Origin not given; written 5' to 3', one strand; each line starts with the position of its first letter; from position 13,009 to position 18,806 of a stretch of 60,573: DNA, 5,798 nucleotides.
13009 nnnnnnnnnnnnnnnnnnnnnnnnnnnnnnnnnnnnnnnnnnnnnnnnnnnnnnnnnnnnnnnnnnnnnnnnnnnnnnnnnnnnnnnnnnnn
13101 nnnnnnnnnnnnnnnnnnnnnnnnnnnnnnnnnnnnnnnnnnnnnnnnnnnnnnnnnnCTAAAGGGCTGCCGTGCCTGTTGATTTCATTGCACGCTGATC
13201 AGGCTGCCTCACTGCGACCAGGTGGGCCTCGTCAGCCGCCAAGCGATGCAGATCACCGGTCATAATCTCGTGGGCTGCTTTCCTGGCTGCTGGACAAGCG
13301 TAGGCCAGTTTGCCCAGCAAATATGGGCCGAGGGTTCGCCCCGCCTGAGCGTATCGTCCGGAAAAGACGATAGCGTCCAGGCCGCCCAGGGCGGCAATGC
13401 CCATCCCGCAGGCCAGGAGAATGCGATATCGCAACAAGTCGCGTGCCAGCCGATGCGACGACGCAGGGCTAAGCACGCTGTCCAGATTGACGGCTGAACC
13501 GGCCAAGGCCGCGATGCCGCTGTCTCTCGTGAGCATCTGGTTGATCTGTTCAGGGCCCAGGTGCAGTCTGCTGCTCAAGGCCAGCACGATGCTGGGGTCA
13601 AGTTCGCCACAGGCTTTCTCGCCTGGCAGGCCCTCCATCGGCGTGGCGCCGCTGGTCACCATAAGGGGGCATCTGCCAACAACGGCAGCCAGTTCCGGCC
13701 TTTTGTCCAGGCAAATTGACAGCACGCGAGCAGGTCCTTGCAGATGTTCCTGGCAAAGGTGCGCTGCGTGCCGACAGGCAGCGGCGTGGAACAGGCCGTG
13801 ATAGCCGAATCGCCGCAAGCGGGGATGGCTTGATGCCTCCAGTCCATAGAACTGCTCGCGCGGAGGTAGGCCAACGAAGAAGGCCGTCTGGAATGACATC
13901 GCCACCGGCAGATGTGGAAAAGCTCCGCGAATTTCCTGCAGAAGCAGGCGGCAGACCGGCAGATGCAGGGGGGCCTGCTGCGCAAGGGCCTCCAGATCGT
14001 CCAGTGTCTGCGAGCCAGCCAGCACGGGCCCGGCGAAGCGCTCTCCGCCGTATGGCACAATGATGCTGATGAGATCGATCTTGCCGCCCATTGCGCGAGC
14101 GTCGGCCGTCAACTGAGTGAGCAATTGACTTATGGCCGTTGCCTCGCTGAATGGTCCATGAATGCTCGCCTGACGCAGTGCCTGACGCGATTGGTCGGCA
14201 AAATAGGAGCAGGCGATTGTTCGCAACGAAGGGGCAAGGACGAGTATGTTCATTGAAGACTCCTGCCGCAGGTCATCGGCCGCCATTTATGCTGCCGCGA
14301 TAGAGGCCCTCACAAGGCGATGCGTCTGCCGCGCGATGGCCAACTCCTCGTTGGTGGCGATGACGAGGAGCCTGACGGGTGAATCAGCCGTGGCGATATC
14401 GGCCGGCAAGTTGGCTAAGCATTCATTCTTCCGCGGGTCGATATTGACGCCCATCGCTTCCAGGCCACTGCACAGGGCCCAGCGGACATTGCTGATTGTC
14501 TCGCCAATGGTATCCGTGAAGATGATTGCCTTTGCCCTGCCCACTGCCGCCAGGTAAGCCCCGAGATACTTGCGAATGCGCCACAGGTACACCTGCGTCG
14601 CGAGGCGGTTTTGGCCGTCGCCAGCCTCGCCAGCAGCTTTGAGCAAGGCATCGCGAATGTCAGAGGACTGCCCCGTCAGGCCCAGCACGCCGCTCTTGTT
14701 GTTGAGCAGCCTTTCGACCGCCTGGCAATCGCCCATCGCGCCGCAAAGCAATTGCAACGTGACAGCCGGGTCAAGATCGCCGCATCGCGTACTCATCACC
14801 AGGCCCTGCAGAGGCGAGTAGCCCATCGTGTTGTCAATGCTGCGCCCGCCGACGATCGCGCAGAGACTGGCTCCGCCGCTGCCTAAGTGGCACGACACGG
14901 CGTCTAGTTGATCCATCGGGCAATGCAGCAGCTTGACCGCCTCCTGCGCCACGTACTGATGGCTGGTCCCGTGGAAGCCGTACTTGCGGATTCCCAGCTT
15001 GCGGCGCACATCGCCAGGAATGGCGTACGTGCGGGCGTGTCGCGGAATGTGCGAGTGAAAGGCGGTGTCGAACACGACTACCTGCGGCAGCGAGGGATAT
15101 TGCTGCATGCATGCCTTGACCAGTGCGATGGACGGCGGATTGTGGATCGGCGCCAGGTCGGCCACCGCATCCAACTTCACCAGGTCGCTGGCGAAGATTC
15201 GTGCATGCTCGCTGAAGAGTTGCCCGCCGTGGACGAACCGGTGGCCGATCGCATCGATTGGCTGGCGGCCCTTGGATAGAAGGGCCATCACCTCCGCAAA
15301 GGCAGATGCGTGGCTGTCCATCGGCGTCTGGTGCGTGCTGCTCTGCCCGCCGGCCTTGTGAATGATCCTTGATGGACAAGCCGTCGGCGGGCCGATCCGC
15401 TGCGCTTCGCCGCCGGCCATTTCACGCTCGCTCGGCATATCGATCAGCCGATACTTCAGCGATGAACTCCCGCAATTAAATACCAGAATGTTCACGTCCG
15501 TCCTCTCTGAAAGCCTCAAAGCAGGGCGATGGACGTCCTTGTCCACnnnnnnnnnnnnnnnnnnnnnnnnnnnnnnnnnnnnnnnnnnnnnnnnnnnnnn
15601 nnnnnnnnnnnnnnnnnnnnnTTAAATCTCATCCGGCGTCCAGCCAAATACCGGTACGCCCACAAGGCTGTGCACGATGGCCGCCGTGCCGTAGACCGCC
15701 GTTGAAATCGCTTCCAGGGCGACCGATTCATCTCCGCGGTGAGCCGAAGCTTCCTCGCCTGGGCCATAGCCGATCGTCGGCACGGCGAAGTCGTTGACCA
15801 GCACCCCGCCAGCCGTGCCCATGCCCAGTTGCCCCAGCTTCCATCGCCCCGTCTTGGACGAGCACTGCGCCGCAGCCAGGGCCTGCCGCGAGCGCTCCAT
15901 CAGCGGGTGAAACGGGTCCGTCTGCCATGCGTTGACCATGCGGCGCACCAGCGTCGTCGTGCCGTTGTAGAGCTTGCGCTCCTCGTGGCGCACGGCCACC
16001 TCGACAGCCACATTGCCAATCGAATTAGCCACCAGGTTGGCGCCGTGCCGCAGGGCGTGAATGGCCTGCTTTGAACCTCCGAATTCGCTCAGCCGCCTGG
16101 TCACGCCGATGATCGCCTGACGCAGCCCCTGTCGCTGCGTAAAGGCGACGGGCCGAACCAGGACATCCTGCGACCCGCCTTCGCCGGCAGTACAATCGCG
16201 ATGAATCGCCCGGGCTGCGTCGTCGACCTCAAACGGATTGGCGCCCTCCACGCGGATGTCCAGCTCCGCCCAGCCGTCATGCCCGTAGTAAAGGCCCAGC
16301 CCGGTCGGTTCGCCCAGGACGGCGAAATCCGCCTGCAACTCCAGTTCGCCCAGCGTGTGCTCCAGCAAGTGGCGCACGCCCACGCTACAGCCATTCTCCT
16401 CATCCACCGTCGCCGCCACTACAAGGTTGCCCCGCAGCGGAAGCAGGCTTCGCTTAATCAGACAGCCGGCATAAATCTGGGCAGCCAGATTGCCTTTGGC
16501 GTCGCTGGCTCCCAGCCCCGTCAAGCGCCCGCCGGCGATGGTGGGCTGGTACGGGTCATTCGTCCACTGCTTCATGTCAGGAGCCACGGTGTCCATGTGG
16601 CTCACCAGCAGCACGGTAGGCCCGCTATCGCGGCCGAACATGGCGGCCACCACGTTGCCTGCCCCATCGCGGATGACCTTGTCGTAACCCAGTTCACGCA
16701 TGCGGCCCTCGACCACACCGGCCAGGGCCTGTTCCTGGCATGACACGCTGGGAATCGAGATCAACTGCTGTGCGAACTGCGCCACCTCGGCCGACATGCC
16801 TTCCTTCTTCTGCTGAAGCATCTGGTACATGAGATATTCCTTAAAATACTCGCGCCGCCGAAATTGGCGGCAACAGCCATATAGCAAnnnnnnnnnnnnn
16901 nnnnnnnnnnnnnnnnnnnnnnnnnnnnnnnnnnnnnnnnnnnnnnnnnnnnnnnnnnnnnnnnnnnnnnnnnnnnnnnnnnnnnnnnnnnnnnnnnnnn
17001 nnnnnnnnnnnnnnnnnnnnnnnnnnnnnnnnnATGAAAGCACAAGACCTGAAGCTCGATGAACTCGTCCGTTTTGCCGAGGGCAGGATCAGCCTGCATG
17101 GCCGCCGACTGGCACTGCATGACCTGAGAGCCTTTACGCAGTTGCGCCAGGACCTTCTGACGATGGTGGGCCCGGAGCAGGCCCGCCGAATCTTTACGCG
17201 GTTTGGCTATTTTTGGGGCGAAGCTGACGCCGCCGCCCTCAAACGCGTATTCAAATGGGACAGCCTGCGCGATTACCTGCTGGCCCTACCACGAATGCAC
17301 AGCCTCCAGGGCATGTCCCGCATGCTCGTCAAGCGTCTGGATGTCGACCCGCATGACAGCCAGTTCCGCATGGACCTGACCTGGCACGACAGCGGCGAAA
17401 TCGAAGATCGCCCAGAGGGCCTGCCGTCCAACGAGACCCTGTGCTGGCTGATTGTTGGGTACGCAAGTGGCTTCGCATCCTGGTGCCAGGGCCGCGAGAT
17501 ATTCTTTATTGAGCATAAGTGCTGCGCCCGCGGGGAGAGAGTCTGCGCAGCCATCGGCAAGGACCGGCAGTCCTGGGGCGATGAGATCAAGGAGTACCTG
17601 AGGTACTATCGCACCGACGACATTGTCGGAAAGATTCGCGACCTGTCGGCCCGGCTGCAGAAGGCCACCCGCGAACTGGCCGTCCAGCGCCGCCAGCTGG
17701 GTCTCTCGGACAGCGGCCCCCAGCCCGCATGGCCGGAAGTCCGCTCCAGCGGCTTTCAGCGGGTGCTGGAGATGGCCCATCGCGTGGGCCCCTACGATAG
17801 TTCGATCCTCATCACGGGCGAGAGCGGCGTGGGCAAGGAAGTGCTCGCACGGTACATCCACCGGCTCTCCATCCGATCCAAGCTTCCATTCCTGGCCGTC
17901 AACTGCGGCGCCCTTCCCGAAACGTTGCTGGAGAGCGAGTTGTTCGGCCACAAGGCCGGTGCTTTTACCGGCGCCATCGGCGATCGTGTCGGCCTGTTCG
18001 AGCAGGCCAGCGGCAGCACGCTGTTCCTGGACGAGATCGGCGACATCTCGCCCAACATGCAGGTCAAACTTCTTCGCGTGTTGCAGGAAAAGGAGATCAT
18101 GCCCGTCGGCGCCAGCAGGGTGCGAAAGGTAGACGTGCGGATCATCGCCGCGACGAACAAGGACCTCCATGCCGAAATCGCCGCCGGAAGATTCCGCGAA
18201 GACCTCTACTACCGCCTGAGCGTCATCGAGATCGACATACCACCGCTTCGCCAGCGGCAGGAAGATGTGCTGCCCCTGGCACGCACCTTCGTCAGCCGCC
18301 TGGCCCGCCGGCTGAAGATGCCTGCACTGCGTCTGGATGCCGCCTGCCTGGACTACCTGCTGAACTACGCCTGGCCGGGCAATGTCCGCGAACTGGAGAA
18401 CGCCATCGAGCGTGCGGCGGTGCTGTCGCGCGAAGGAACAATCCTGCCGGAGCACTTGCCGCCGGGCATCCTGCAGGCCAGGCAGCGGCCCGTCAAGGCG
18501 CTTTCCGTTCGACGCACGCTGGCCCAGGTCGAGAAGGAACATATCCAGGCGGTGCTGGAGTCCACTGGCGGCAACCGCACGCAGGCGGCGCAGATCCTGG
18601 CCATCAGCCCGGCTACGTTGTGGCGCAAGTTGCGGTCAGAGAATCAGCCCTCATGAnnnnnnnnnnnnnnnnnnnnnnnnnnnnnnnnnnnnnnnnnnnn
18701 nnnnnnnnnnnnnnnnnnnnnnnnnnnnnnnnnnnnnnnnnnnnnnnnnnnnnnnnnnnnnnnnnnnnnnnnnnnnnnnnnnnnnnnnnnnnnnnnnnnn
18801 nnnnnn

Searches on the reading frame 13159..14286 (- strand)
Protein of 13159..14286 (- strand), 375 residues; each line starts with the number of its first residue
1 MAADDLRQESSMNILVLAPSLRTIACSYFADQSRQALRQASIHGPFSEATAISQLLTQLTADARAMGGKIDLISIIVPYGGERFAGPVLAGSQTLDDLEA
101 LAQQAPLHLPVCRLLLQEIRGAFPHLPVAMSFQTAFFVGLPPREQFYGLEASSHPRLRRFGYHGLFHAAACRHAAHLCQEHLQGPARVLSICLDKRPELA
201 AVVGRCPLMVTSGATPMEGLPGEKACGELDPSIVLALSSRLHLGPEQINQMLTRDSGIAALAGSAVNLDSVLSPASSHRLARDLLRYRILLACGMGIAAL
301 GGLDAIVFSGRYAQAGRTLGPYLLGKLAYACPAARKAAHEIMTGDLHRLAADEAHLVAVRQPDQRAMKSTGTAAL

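Call 53: search_protein_families(library=pfam, proteins=[window:13159-14286:-], max_evalue=0.00001)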
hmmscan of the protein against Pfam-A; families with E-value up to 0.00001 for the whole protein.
window:13159-14286:- (375 aa): 1 family
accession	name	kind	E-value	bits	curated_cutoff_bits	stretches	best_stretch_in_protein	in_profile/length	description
PF00871.23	Acetate_kinase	-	5.9e-29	101.3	22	1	47-310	59-330/392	Acetokinase family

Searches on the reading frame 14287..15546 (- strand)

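Call 53: search_protein_families(library=pfam, proteins=[window:14287-15546:-], max_evalue=0.00001)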
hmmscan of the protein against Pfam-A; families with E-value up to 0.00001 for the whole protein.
window:14287-15546:- (419 aa): 1 family
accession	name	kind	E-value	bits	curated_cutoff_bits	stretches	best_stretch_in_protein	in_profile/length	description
PF00871.23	Acetate_kinase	-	3.1e-112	375.5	22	1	20-406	2-392/392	Acetokinase family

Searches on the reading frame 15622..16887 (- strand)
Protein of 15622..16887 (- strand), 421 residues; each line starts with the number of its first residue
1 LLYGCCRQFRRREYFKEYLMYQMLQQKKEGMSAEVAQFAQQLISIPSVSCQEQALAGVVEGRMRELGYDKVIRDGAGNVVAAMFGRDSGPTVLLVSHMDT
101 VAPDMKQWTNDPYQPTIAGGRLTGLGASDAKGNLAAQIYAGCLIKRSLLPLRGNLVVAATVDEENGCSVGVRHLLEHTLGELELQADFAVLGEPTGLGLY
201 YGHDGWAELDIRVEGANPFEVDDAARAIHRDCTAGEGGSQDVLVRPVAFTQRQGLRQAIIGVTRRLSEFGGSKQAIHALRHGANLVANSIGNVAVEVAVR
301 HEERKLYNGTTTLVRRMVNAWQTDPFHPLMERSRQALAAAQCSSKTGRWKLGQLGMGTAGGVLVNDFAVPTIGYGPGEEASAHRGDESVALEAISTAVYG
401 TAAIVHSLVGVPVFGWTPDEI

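Call 53: search_protein_families(library=pfam, proteins=[window:15622-16887:-], max_evalue=0.00001)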
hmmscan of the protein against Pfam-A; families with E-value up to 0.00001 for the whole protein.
window:15622-16887:- (421 aa): 1 family
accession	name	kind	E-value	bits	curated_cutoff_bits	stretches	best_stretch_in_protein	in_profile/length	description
PF01546.33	Peptidase_M20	-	1.4e-22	81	24.6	1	93-404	1-203/206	Peptidase family M20/M25/M40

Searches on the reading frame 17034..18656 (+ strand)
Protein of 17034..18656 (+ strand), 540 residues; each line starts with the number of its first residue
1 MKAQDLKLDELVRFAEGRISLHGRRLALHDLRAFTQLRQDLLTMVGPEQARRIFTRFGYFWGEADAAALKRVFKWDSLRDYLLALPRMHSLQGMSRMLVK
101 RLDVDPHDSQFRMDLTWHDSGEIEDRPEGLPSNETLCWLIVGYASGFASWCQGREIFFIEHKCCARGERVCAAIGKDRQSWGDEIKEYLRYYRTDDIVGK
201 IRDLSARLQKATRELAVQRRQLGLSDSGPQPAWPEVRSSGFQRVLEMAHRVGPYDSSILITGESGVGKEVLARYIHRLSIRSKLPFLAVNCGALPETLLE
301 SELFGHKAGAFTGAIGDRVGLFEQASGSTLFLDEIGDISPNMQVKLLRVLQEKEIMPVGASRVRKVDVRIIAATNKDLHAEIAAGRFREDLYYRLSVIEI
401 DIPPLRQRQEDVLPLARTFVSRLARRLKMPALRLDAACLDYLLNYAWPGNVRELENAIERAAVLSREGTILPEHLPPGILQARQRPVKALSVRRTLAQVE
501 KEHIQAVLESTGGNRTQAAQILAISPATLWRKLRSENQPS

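Call 53: search_protein_families(library=pfam, proteins=[window:17034-18656:+], max_evalue=0.00001)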
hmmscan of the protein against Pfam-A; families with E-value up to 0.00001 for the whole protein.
window:17034-18656:+ (540 aa): 6 families
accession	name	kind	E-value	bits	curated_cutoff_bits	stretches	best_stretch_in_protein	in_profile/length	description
PF00158.32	Sigma54_activat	-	4.5e-69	231.9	20.2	1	238-400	5-167/168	Sigma-54 interaction domain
PF25601.1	AAA_lid_14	-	3.7e-24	84.8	27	1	406-486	1-81/87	AAA+ ATPase lid domain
PF14532.12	Sigma54_activ_2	-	7.2e-21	75.3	25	1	255-405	21-138/138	Sigma-54 interaction domain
PF06505.16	XylR_N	-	3.6e-20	72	23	1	12-105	6-101/101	Activator of aromatic catabolism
PF02954.25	HTH_8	-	3.8e-15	55.8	22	1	495-534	1-40/42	Bacterial regulatory protein, Fis family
PF07728.20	AAA_5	-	2.5e-07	31.2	22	1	258-376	2-123/139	AAA domain (dynein-related subfamily)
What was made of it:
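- On Canonical Psp regulon (PspB/PspC/PspF): A sigma-54 activator at 17034-18656 has an XylR_N sensor domain and is separated from the operon by intervening sequence, including a 1398-aa ORF on the opposite strand (call 53).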
